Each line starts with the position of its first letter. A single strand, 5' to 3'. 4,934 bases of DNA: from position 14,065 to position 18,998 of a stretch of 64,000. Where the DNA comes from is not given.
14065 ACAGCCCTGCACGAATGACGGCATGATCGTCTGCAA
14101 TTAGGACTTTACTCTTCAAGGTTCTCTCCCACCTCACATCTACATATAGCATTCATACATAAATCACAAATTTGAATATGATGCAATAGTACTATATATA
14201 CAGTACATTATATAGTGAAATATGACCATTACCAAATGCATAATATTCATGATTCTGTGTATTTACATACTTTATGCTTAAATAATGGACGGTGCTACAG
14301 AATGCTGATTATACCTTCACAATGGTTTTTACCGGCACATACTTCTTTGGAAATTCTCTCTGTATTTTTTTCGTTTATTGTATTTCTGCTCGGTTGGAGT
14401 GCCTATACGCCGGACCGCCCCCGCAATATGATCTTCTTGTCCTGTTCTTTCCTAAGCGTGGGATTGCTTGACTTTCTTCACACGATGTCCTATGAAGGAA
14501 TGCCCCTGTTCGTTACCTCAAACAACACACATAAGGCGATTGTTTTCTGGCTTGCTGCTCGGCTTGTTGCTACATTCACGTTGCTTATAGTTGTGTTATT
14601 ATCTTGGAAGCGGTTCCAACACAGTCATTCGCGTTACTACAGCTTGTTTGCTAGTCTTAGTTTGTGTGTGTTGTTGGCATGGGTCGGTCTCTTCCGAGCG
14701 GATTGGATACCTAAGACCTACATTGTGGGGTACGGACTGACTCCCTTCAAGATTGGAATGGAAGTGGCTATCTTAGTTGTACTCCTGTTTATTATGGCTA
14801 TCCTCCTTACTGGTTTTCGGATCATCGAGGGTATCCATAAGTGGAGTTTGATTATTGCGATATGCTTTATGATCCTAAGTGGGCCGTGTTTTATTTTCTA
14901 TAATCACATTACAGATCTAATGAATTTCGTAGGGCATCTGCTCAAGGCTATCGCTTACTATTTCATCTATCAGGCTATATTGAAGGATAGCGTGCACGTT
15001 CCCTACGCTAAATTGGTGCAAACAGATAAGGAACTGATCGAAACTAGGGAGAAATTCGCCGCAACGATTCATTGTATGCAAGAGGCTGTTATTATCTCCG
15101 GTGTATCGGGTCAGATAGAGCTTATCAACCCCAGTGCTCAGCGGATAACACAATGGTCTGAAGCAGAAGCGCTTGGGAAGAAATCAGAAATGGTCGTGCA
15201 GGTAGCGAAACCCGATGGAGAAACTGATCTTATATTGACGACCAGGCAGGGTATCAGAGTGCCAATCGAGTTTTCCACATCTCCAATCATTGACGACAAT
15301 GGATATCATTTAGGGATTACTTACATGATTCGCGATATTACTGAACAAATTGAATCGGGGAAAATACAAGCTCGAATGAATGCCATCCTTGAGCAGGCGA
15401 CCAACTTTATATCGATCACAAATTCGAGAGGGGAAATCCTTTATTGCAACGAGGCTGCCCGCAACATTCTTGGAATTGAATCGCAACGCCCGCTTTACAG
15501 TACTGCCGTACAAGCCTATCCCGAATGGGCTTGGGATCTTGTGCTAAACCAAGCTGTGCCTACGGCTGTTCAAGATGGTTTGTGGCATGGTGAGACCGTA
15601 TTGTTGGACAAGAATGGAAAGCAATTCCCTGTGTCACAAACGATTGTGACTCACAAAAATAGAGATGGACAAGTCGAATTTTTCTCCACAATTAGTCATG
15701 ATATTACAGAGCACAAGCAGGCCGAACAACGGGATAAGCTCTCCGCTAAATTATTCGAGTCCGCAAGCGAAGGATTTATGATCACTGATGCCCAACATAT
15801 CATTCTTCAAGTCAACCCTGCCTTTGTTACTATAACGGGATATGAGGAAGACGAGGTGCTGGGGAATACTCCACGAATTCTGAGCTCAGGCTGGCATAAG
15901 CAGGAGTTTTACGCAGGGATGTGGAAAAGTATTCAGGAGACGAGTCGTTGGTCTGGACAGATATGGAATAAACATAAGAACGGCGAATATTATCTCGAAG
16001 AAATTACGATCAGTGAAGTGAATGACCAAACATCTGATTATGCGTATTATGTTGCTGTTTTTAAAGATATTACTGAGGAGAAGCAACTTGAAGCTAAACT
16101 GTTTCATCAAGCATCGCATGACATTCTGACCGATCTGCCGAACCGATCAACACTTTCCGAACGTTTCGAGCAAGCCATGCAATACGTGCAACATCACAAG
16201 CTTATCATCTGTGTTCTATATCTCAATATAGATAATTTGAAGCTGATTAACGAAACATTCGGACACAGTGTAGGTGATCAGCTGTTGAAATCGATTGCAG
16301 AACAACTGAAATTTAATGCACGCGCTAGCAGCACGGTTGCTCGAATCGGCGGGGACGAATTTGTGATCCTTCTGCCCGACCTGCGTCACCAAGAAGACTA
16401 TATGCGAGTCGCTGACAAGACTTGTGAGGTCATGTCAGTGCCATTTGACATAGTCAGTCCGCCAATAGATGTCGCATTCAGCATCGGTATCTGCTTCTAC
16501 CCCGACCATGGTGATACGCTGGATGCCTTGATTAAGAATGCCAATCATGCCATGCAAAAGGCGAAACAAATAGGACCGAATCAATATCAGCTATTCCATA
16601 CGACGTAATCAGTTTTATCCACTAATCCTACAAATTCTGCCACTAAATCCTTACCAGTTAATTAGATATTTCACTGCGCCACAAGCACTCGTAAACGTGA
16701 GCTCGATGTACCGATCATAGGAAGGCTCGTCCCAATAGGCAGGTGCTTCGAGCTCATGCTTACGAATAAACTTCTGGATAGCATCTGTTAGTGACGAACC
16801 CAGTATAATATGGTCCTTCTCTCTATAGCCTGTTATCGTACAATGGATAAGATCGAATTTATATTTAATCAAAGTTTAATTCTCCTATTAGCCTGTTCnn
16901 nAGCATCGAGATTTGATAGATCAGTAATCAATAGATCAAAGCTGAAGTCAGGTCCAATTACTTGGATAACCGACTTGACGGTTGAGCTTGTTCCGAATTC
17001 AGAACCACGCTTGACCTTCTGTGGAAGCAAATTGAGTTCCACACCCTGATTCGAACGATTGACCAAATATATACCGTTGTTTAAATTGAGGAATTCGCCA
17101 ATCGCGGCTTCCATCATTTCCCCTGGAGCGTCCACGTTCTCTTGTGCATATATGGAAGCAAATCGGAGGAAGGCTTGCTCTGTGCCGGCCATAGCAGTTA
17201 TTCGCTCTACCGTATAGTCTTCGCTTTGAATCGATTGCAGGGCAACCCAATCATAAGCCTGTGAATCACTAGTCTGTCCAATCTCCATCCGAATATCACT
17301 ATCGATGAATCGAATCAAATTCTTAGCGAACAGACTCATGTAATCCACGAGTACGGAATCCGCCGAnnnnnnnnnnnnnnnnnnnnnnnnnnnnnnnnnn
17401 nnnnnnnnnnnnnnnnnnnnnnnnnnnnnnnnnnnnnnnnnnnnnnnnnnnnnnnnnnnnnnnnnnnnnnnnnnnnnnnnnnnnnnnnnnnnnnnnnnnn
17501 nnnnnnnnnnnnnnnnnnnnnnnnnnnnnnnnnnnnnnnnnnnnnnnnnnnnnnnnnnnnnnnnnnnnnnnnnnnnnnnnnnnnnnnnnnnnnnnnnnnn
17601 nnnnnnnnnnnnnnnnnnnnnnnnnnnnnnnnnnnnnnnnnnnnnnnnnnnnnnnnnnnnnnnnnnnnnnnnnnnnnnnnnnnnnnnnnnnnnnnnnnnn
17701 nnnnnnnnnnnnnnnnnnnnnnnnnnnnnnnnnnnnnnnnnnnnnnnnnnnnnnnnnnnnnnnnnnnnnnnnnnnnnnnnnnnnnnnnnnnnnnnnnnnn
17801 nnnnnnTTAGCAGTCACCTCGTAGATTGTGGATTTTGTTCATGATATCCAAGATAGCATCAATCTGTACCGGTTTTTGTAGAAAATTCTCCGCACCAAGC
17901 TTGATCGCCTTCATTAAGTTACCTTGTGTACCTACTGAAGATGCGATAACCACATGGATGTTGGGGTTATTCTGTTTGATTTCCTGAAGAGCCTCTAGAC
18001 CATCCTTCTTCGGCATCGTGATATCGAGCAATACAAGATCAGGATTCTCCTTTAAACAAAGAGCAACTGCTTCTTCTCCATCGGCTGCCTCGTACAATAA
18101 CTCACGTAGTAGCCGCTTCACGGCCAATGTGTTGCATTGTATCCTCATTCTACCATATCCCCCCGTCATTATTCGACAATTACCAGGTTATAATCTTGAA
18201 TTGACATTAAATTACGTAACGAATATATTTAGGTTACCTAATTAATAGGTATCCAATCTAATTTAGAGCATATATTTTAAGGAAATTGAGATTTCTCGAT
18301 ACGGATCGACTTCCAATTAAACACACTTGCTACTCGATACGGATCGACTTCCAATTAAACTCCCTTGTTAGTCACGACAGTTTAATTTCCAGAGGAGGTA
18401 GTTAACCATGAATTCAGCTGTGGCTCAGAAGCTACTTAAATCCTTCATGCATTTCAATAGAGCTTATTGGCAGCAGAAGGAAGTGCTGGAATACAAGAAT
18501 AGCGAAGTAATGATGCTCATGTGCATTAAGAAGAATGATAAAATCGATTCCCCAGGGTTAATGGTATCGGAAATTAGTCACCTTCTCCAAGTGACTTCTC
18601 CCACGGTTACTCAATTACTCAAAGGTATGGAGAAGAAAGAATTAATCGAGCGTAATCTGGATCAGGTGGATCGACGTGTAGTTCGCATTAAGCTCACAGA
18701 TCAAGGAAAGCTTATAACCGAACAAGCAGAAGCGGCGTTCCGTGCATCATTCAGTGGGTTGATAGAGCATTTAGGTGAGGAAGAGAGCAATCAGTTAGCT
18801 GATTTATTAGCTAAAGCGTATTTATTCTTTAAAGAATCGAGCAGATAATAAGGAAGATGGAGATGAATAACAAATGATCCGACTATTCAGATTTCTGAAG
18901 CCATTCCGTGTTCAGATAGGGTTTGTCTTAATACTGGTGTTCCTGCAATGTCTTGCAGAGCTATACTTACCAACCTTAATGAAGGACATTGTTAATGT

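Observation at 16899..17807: CheX-like phosphatase fused to four tandem MshEN-type c-di-GMP-binding motifs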

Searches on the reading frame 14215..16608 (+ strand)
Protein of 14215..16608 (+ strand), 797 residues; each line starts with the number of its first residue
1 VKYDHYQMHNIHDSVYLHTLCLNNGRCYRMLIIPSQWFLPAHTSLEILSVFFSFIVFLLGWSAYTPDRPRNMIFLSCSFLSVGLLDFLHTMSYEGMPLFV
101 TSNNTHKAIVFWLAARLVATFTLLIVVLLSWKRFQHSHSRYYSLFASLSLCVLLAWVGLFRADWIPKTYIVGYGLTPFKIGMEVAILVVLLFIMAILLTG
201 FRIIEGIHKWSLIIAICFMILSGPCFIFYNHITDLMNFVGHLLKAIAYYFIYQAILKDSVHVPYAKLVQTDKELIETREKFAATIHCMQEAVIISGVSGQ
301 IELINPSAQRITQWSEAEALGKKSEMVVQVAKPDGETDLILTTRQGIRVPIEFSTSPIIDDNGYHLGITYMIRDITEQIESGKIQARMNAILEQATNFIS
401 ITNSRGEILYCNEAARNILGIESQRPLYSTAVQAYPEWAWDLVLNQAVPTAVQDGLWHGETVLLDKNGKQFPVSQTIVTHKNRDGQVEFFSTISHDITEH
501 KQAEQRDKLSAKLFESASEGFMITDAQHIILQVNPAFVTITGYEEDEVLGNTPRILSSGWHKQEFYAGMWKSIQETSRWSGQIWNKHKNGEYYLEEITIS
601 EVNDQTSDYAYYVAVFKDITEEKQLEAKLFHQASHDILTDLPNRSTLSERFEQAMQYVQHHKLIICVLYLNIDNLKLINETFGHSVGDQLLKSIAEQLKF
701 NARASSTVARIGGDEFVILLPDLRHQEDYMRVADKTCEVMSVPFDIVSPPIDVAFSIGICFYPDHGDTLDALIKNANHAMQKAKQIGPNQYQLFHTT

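Call 3: search_protein_families(library=pfam, proteins=[window:14215-16608:+], max_evalue=1)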
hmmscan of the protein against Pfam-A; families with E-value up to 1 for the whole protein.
window:14215-16608:+ (797 aa): 11 families
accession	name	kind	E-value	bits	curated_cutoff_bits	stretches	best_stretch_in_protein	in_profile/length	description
PF17159.10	MASE3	-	6.4e-61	206.3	31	1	36-263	4-226/226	Membrane-associated sensor domain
PF00990.26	GGDEF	-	1.1e-43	149.3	23.8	1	633-790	1-161/161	Diguanylate cyclase, GGDEF domain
PF13426.13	PAS_9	-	4.7e-35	120.4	27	3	519-621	2-103/103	PAS domain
PF00989.32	PAS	-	1.4e-30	106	22.6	3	513-619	6-113/113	PAS fold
PF08448.16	PAS_4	-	1.5e-17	64.2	23.1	3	393-501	2-109/110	PAS fold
PF13188.13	PAS_8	-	1.8e-17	62.9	21.8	3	511-550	4-40/65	PAS domain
PF08447.18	PAS_3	-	1e-09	39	25.6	2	531-608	2-81/89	PAS fold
PF24820.1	Diguanyl_cycl_sensor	-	0.0026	18.1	28.1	1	285-323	2-40/109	Diguanylate cyclase-like sensor domain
PF12860.13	PAS_7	-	0.005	17.4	27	1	515-626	2-114/115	PAS fold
PF24990.1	PAS_13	-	0.055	14.2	27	0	530-613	12-51/143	ERT1/acuK family PAS domain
PF18095.7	PAS_12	-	0.15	12.1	22.6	0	506-594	44-130/153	UPF0242 C-terminal PAS-like domain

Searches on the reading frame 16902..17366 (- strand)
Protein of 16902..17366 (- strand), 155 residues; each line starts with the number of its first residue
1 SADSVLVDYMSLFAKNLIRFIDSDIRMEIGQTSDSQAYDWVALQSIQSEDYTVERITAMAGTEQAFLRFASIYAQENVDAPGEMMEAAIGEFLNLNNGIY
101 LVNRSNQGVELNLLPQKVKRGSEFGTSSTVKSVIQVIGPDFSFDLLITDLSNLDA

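Call 36: search_solved_structures(query=A5, max_evalue=10, show_alignments=5)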
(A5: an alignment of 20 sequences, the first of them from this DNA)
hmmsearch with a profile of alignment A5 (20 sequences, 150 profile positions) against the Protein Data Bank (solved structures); distinct sequences matched with E-value up to 10: 9.
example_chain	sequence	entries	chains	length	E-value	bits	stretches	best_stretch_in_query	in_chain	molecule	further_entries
3iic_A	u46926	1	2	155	0.011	18.6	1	8-127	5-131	CheC domain protein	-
1squ_A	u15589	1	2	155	0.28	14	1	60-137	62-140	CheX protein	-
1xko_A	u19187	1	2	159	0.29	13.9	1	60-137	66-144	CHEMOTAXIS protein cheX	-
3hzh_B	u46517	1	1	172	0.64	12.8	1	48-133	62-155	Chemotaxis operon protein (CheX)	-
4jdz_A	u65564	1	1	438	0.81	12.5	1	88-136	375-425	Ser-Asp rich fibrinogen/bone sialoprotein-binding protein SdrD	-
4jdz_B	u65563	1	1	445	0.81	12.5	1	91-136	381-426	Ser-Asp rich fibrinogen/bone sialoprotein-binding protein SdrD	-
3h2d_A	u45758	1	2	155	0.93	12.3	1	8-132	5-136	CheC-like superfamily protein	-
8vdk_A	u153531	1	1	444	0.96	12.3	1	91-136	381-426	Serine-aspartate repeat-containing protein D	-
10ps_A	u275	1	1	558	1.3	11.8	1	91-136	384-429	Serine-aspartate repeat-containing protein D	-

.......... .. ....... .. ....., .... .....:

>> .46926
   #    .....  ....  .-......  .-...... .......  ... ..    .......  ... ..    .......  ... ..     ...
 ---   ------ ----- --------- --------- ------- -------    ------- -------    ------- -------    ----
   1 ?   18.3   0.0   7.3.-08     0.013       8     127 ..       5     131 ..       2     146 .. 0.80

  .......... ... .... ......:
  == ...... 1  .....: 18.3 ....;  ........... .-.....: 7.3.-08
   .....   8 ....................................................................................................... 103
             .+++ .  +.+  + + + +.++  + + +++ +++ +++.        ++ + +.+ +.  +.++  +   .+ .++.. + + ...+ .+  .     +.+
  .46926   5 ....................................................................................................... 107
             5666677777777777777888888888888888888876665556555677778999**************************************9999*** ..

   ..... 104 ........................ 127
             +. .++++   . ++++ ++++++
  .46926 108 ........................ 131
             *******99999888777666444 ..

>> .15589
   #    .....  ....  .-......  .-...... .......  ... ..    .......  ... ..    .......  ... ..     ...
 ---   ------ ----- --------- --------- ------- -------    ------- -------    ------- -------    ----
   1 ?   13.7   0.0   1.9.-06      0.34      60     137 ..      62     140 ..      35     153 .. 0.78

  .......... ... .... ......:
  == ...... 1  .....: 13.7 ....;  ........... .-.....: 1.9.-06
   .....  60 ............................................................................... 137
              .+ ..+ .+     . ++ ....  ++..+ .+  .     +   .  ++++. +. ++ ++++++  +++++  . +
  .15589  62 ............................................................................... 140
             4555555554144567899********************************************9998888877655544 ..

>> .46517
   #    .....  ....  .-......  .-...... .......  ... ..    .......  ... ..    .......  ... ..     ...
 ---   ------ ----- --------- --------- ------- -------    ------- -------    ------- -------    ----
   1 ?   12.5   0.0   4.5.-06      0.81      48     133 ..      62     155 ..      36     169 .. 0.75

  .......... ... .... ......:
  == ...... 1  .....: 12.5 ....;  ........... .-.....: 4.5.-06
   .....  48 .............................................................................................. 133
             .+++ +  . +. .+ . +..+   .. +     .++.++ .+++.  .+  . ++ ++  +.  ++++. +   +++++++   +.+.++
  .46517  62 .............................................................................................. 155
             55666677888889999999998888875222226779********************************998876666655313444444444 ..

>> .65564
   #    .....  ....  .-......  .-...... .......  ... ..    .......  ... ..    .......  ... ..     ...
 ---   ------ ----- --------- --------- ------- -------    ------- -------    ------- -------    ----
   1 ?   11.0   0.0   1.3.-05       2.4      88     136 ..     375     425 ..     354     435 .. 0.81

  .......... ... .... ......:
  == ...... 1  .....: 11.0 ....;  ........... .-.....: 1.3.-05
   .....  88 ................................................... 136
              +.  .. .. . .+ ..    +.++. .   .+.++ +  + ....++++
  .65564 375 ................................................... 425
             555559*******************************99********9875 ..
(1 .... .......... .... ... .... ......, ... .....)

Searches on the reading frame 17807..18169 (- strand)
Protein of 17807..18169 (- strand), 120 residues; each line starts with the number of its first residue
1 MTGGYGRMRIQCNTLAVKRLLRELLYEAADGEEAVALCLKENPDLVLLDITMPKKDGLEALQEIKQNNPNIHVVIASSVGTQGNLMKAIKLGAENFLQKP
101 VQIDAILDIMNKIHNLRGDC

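Call 3: search_protein_families(library=pfam, proteins=[window:17807-18169:-], max_evalue=1)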
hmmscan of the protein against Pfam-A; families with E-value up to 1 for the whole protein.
window:17807-18169:- (120 aa): 4 families
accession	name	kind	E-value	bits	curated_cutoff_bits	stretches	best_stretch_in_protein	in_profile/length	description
PF00072.30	Response_reg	-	3.9e-21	75.7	30.2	1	27-109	27-109/111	Response regulator receiver domain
PF00280.23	potato_inhibit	-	0.021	15.9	24.5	0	56-81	11-36/64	Potato inhibitor I family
PF00478.31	IMPDH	-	0.08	12.4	25.6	1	30-94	104-168/345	IMP dehydrogenase / GMP reductase domain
PF24048.1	LRR_NXF1-5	-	0.092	12.8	30.5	1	38-75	49-86/142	NXF1/2/3/5 leucine-rich repeat domain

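Call 4: search_protein_families(library=ncbifam, proteins=[window:17807-18169:-], max_evalue=1)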
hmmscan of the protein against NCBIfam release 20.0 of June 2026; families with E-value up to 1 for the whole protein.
window:17807-18169:- (120 aa): 103 families (the best 25 are shown)
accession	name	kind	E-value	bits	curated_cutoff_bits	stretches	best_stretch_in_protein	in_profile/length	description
NF041367.1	CheY_Halo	equivalog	2.6e-22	79.4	200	1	23-113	23-113/114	chemotaxis protein CheY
NF001965.0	PRK00742.1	subfamily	1.7e-17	63.7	293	1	23-102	30-110/357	chemotaxis-specific protein-glutamate methyltransferase CheB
NF009206.0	PRK12555.1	subfamily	5.9e-17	61.6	342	1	23-102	27-107/340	chemotaxis-specific protein-glutamate methyltransferase CheB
NF007135.0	PRK09581.1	equivalog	2.5e-16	59.6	474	1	26-102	30-108/457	PleD family two-component system response regulator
NF007935.0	PRK10651.1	equivalog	1.2e-15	57.2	250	1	24-112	34-122/216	two-component system response regulator NarL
NF051850.1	RespRegRprY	equivalog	1.2e-14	54.3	370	1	28-108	34-114/234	response regulator transcription factor RprY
TIGR02875.1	spore_0_A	equivalog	1.4e-14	54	200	1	27-111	33-119/262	sporulation transcription factor Spo0A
NF045944.1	ResRegRpaBCyano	equivalog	2e-14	53.5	330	1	26-102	25-100/229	response regulator transcription factor RpaB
NF051870.1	NAssimRespRegNtrX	equivalog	2.1e-14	53.3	600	1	28-112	31-117/452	nitrogen assimilation response regulator NtrX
TIGR01818.1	ntrC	equivalog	3.1e-14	52.6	558.6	1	28-112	28-112/463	nitrogen regulation protein NR(I)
NF041946.1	LuxO_transreg_Vib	equivalog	3.3e-14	52.5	800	1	29-112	27-110/463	quorum-sensing sigma-54 dependent transcriptional regulator LuxO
NF045505.1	RR_RssB_Pseudo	equivalog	8.3e-14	51.4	700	1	26-108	33-115/394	two-component system response regulator RssB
NF008469.0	PRK11361.1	equivalog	2e-13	49.8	714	1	26-117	32-123/461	acetoacetate metabolism transcriptional regulator AtoC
NF007969.0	PRK10693.1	equivalog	2.1e-13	50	329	1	25-102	34-111/337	two-component system response regulator RssB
TIGR02915.1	PEP_resp_reg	equivalog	3.4e-13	49.2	502.6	1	27-116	25-119/445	PEP-CTERM-box response regulator transcription factor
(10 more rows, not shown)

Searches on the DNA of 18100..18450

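Call 61: search_rna_families(source=window, start=18100, end=18450, threshold=evalue, max_evalue=1)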
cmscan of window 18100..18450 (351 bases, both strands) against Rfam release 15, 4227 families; matches with E-value up to 1: 0.
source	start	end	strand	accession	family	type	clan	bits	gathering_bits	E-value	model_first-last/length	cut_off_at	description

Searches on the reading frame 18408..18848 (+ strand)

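Call 17: search_protein_families(library=pfam, proteins=[window:18408-18848:+], max_evalue=0.00001)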
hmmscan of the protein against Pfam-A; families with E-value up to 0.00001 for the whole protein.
window:18408-18848:+ (146 aa): 4 families
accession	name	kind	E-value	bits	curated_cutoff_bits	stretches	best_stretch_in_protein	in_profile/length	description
PF01047.28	MarR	-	2e-09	37.6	24.6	1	48-92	15-59/59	MarR family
PF13463.12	HTH_27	-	1.2e-07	32.3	22.2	1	31-100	3-68/68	Winged helix DNA-binding domain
PF12802.13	MarR_2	-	3.7e-07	30.6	27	1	48-90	17-60/61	MarR family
PF22381.2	Staph_reg_Sar_Rot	-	6e-07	29.9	27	1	30-102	13-80/85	Transcriptional regulator SarA/Rot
